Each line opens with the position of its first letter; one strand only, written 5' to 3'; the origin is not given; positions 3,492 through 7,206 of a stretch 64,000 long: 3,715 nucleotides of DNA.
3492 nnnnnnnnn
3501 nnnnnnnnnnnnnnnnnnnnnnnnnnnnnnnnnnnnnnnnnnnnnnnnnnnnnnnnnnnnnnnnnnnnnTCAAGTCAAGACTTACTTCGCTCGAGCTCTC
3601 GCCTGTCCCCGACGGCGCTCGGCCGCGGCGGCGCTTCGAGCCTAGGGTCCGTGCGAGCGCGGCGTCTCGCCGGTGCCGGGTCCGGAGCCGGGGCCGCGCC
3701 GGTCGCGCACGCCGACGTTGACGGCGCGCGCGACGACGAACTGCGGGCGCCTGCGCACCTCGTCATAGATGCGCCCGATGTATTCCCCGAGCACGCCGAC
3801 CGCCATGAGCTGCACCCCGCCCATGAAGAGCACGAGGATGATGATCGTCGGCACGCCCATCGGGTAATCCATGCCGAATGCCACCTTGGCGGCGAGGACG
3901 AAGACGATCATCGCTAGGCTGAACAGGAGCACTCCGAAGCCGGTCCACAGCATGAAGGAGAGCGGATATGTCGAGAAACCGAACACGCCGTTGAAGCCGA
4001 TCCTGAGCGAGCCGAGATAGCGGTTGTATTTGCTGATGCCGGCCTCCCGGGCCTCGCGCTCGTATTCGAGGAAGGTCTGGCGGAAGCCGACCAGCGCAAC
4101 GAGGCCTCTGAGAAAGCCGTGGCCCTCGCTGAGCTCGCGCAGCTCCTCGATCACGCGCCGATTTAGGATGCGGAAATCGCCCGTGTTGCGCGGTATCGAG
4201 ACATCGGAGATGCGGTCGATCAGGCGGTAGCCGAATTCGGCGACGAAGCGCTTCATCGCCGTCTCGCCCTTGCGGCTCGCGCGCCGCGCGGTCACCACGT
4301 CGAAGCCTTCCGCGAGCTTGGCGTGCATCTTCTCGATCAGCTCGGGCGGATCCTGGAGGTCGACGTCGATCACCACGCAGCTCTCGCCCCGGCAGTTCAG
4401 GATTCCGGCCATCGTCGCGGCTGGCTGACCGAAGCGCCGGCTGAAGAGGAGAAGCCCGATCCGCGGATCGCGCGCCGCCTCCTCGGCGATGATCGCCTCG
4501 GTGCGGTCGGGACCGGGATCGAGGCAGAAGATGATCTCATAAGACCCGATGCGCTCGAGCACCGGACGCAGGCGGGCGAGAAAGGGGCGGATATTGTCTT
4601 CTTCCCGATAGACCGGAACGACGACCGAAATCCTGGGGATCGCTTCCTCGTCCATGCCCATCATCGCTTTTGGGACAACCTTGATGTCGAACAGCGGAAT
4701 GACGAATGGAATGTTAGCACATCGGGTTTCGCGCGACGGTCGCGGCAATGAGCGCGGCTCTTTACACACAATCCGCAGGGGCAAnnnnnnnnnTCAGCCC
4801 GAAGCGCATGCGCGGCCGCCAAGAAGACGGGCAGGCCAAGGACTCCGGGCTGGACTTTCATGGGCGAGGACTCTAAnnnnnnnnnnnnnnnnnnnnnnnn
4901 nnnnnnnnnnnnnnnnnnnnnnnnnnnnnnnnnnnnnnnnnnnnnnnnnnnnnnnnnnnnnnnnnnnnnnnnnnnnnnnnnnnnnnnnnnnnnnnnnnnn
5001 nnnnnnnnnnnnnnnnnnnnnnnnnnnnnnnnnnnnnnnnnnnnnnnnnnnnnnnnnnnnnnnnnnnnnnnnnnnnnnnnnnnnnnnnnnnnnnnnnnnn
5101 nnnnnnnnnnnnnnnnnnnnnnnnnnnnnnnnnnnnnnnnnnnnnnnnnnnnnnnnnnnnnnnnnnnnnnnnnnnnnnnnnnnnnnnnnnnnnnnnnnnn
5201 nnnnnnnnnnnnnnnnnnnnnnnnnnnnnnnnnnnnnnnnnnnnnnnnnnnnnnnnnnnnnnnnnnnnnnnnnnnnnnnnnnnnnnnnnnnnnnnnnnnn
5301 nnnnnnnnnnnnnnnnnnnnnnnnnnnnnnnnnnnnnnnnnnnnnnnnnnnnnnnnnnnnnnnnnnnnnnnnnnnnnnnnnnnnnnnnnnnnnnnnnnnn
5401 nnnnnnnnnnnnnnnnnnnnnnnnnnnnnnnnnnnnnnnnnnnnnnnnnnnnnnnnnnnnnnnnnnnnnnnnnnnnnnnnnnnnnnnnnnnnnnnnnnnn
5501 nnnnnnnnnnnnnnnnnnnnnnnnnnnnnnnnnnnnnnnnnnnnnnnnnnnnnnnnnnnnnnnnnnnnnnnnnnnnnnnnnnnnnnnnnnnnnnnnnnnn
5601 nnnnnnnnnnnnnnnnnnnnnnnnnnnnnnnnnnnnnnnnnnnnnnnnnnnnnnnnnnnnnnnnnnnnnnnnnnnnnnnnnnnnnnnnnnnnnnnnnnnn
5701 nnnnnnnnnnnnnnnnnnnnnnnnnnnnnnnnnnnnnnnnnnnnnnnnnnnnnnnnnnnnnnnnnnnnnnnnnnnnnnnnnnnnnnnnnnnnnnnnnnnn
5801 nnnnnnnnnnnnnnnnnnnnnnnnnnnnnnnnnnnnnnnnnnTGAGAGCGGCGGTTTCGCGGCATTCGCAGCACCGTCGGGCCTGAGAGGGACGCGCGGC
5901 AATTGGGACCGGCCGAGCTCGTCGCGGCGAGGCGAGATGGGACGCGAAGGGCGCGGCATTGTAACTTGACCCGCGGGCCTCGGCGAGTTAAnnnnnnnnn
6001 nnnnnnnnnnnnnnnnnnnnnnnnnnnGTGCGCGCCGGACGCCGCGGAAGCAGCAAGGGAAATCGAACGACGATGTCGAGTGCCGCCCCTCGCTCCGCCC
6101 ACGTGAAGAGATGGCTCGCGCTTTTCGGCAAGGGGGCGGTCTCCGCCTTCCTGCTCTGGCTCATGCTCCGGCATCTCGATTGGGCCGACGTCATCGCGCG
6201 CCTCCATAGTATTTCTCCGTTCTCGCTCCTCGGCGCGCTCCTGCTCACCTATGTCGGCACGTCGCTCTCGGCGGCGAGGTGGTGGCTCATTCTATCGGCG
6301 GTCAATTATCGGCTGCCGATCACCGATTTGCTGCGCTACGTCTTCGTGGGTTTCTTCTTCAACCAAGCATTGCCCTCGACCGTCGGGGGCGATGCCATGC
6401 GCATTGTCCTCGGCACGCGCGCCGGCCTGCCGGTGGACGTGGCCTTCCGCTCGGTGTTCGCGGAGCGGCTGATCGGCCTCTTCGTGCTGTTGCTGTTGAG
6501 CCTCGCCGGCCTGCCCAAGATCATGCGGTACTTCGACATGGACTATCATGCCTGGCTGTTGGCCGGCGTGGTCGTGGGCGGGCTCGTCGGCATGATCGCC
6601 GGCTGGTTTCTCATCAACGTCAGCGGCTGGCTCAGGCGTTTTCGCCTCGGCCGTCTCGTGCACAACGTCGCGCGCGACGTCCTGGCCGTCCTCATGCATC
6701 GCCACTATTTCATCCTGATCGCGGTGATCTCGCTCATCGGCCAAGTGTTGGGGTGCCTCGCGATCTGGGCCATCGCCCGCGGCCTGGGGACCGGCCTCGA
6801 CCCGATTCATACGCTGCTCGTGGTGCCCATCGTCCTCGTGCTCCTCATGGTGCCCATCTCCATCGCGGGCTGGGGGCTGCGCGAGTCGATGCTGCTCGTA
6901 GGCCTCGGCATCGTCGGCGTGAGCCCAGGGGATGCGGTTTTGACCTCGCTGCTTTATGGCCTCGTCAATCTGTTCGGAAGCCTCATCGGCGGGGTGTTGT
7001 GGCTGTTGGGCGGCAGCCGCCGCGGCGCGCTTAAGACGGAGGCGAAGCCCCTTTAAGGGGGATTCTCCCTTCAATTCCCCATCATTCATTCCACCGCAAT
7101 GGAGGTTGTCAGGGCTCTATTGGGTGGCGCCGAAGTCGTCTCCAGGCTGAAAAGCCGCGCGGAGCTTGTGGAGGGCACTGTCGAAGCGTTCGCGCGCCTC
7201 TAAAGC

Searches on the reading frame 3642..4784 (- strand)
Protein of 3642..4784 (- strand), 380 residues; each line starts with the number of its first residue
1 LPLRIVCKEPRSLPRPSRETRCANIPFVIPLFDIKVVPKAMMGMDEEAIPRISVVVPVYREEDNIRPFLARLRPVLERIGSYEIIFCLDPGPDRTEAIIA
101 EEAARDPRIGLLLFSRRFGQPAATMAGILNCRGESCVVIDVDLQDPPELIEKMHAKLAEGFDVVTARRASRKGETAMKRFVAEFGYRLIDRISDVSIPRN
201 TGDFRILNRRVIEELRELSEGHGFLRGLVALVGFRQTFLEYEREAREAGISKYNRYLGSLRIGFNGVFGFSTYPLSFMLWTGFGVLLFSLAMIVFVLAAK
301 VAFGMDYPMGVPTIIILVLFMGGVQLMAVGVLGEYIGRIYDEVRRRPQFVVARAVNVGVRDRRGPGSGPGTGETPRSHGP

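Call 11: search_protein_families(library=pfam, proteins=[window:3642-4784:-], max_evalue=0.001)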
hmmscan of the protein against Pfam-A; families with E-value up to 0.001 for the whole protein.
window:3642-4784:- (380 aa): 2 families
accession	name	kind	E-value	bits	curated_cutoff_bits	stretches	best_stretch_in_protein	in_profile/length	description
PF00535.33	Glycos_transf_2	-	1.7e-24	87.1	23.3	1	53-215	1-167/168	Glycosyl transferase family 2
PF13641.12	Glyco_tranf_2_3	-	3.4e-06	27.7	27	1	50-191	1-147/230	Glycosyltransferase like family 2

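Call 62: search_protein_families(library=ncbifam, proteins=[window:3642-4784:-], max_evalue=0.01)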
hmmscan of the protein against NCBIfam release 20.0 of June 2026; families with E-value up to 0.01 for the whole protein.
window:3642-4784:- (380 aa): 11 families
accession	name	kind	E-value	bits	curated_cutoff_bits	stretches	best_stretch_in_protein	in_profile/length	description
NF047588.1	GlcsyltransPgfSStrep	equivalog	2.2e-67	227.5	500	1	51-353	2-304/308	glycosyltransferase PgfS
NF007986.1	PRK10714.1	equivalog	2.8e-43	148.1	529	1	47-356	3-313/316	undecaprenyl-phosphate 4-deoxy-4-formamido-L-arabinose transferase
TIGR03937.1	PgaC_IcaA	equivalog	3.9e-08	32.6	422.3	1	42-142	37-135/407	poly-beta-1,6-N-acetyl-D-glucosamine synthase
TIGR03965.1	mycofact_glyco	equivalog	8.2e-07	28.2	280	1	31-161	57-183/467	mycofactocin biosynthesis glycosyltransferase MftF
NF041875.1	EPS_EpsD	equivalog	5.3e-06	26.1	370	1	52-164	1-111/325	exopolysaccharide biosynthesis glycosyltransferase EpsD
TIGR04182.1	glyco_TIGR04182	equivalog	1e-05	25.1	325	1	52-344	2-290/293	S-layer glycoprotein N-glycosyltransferase AglJ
NF007482.0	PRK10073.1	equivalog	1.8e-05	23.9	423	1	48-165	4-119/334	glycosyltransferase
NF045692.1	OglycostaseCruG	equivalog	2.1e-05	23.6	600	1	44-165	35-161/386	2'-O-glycosyltransferase CruG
TIGR04242.1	nodulat_NodC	equivalog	2.2e-05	23.6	550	1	44-159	42-158/395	chitooligosaccharide synthase NodC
TIGR04283.1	glyco_like_mftF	equivalog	4.6e-05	23.1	182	1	52-157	1-97/221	TIGR04283 family arsenosugar biosynthesis glycosyltransferase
NF041391.1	DPhHxTase_Halo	equivalog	0.00083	18.4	375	1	59-215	4-153/213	dolichyl-phosphate hexose transferase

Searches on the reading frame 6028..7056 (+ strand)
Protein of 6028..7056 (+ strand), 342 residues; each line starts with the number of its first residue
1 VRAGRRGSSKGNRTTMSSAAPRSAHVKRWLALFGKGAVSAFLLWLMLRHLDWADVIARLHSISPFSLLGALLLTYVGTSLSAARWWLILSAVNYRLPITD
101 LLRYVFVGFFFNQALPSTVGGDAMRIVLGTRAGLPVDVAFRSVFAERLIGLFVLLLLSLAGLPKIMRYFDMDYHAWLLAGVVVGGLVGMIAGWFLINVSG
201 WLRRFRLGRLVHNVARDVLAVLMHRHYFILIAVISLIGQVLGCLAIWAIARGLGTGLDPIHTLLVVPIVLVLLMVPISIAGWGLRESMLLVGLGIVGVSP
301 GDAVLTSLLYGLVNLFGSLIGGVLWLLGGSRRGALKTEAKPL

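Call 11: search_protein_families(library=pfam, proteins=[window:6028-7056:+], max_evalue=0.001)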
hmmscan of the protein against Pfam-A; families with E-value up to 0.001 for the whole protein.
window:6028-7056:+ (342 aa): 1 family
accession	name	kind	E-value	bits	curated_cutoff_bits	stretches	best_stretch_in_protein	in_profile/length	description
PF03706.18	LPG_synthase_TM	-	2.9e-47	162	33.4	1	35-321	4-302/302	Lysylphosphatidylglycerol synthase TM region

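Call 62: search_protein_families(library=ncbifam, proteins=[window:6028-7056:+], max_evalue=0.01)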
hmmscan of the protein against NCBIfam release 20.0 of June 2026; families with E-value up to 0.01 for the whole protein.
window:6028-7056:+ (342 aa): 2 families
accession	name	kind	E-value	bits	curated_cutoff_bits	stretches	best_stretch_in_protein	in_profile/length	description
TIGR00374.1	TIGR00374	subfamily_domain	4.9e-16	59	43.2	1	38-322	3-307/323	flippase-like domain-containing protein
NF033480.1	bifunc_MprF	equivalog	1.7e-09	36.5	600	1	39-322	16-290/841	bifunctional lysylphosphatidylglycerol flippase/synthetase MprF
